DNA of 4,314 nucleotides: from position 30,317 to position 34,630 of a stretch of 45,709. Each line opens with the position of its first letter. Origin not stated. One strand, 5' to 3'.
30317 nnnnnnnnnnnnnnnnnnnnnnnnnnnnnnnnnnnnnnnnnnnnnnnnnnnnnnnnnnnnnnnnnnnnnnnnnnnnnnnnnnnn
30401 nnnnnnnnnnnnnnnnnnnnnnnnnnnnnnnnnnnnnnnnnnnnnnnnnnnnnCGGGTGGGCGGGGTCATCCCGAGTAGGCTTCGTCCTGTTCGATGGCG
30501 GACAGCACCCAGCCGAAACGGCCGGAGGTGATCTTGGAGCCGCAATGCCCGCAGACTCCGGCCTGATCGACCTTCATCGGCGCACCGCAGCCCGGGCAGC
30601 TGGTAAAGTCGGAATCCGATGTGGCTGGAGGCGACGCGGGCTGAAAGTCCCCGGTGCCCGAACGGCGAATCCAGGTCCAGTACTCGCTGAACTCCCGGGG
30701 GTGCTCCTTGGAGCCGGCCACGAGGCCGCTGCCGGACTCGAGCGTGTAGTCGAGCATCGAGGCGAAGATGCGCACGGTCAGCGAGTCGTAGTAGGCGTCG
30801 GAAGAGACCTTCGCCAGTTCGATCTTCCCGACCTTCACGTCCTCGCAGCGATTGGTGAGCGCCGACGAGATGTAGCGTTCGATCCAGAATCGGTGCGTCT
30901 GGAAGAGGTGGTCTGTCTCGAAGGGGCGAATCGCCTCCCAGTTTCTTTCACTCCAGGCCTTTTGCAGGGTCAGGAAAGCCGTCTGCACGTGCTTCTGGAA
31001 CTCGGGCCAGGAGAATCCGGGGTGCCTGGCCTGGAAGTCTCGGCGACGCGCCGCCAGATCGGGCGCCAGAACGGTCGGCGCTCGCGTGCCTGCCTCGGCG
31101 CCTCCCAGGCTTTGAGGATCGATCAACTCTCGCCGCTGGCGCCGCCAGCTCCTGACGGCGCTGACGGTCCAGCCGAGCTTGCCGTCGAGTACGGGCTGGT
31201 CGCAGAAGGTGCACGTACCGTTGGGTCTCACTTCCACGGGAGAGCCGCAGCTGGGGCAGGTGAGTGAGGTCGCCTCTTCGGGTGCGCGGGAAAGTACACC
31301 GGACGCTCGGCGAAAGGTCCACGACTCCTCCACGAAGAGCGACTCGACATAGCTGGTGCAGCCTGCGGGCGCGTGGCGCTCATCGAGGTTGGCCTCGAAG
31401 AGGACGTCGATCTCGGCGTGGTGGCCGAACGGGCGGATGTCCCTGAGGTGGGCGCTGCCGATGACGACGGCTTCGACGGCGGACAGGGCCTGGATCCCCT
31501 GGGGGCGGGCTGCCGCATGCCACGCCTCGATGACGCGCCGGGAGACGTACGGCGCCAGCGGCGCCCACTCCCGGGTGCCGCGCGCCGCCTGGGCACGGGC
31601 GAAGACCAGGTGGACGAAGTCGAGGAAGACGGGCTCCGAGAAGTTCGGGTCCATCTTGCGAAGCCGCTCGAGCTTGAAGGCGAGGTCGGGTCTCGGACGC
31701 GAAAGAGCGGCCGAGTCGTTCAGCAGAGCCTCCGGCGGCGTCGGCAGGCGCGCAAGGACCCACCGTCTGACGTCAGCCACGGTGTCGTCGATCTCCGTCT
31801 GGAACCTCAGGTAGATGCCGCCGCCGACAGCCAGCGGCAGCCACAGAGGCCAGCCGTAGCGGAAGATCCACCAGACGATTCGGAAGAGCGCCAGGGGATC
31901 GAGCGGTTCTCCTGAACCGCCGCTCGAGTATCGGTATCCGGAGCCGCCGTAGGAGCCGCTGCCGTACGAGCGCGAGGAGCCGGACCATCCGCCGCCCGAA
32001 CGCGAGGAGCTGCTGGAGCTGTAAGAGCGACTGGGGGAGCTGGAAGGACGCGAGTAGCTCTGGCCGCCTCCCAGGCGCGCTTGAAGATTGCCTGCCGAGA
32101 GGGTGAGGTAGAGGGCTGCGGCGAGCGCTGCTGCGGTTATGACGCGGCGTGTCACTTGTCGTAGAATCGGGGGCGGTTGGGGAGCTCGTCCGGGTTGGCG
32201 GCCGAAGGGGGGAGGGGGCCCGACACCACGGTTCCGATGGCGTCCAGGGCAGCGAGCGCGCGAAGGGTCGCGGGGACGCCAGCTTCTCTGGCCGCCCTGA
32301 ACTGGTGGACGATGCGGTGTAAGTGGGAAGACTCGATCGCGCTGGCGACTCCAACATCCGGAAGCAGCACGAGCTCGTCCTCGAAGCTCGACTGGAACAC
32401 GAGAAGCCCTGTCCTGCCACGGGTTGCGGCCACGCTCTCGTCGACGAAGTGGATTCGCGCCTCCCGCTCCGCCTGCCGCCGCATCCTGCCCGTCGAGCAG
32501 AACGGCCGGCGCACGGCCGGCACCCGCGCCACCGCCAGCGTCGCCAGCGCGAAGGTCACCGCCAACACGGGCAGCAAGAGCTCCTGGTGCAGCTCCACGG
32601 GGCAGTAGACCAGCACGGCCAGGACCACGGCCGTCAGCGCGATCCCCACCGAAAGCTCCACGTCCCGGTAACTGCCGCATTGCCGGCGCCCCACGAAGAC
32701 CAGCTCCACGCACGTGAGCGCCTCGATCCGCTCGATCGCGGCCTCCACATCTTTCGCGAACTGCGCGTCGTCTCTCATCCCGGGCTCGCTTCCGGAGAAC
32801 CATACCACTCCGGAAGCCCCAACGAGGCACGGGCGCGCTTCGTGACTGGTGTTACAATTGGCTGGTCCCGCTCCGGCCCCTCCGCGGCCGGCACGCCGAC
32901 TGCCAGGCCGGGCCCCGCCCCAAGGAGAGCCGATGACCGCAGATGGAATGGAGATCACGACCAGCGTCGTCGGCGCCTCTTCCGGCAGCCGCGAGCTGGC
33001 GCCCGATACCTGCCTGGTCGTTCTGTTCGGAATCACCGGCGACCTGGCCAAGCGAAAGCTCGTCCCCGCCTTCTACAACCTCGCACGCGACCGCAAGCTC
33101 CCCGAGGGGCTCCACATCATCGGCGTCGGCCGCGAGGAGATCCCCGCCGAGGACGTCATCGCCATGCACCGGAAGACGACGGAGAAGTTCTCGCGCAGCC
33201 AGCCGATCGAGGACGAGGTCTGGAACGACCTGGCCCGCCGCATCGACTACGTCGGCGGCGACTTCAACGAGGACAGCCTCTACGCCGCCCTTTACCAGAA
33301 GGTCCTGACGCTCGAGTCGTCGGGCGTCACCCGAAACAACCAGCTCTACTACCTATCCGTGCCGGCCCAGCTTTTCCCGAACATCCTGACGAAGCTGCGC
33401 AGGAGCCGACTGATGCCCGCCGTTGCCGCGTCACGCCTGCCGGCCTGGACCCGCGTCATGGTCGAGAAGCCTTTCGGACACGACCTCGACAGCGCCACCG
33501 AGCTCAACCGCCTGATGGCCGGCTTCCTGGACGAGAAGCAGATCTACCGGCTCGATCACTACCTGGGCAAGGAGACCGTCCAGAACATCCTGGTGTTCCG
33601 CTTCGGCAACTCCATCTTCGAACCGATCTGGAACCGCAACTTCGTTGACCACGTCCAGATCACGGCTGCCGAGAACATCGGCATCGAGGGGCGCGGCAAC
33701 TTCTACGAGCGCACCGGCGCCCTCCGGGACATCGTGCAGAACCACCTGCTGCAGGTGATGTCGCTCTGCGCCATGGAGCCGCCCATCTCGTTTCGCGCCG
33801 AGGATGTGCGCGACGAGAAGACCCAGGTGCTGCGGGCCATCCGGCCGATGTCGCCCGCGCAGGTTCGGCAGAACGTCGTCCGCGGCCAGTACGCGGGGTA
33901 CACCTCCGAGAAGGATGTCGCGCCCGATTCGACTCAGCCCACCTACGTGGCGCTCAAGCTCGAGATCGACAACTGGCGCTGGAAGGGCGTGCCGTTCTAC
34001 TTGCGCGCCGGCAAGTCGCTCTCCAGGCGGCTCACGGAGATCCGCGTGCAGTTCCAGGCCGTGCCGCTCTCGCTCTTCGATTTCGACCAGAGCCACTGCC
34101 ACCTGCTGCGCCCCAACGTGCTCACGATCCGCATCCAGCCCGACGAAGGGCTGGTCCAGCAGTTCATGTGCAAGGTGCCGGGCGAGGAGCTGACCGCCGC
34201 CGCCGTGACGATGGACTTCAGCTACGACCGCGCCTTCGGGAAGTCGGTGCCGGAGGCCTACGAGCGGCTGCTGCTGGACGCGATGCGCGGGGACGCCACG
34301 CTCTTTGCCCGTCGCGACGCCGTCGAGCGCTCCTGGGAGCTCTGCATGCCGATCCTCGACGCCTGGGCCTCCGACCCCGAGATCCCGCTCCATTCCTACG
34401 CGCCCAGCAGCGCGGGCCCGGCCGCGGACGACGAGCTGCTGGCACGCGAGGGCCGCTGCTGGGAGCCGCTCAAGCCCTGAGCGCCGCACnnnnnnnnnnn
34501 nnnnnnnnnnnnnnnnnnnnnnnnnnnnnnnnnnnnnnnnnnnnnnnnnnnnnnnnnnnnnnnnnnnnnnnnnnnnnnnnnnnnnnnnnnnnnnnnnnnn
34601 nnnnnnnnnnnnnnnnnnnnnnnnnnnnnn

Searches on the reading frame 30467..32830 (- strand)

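Call 7: search_protein_families(library=pfam, proteins=[window:30467-32830:-])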
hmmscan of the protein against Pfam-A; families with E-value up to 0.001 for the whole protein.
window:30467-32830:- (787 aa): 3 families
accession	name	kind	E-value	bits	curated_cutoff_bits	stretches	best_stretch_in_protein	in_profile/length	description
PF04280.21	Tim44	-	2.2e-26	93.2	29.6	2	597-726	6-135/147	Tim44-like domain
PF12773.13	DZR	-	0.00084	19.9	27.3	0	743-767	13-34/45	Double zinc ribbon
PF17032.10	Zn_ribbon_15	-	0.00099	20.3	28.9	0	513-547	28-62/73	zinc-ribbon family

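Call 8: search_protein_families(library=ncbifam, proteins=[window:30467-32830:-])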
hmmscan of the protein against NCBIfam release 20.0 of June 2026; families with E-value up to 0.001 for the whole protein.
window:30467-32830:- (787 aa): 2 families
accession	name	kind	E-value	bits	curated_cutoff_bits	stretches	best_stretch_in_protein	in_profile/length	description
NF033779.0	Tim44_TimA_adap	subfamily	3.7e-15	56.5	80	1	587-728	64-207/215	Tim44/TimA family putative adaptor protein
NF033778.1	trans_TimA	equivalog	8.5e-07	28.7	200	0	599-722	61-179/198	TIM44-related membrane protein TimA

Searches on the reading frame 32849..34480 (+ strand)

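Call 29: search_protein_families(library=pfam, proteins=[window:32849-34480:+], max_evalue=0.0001)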
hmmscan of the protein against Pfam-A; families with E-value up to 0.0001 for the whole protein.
window:32849-34480:+ (543 aa): 2 families
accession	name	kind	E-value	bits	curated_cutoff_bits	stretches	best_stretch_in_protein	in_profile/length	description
PF02781.21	G6PD_C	-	3.2e-117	391.3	27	1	248-539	1-296/296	Glucose-6-phosphate dehydrogenase, C-terminal domain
PF00479.28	G6PD_N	-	4.6e-56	190.8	22.1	1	58-246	1-183/183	Glucose-6-phosphate dehydrogenase, NAD binding domain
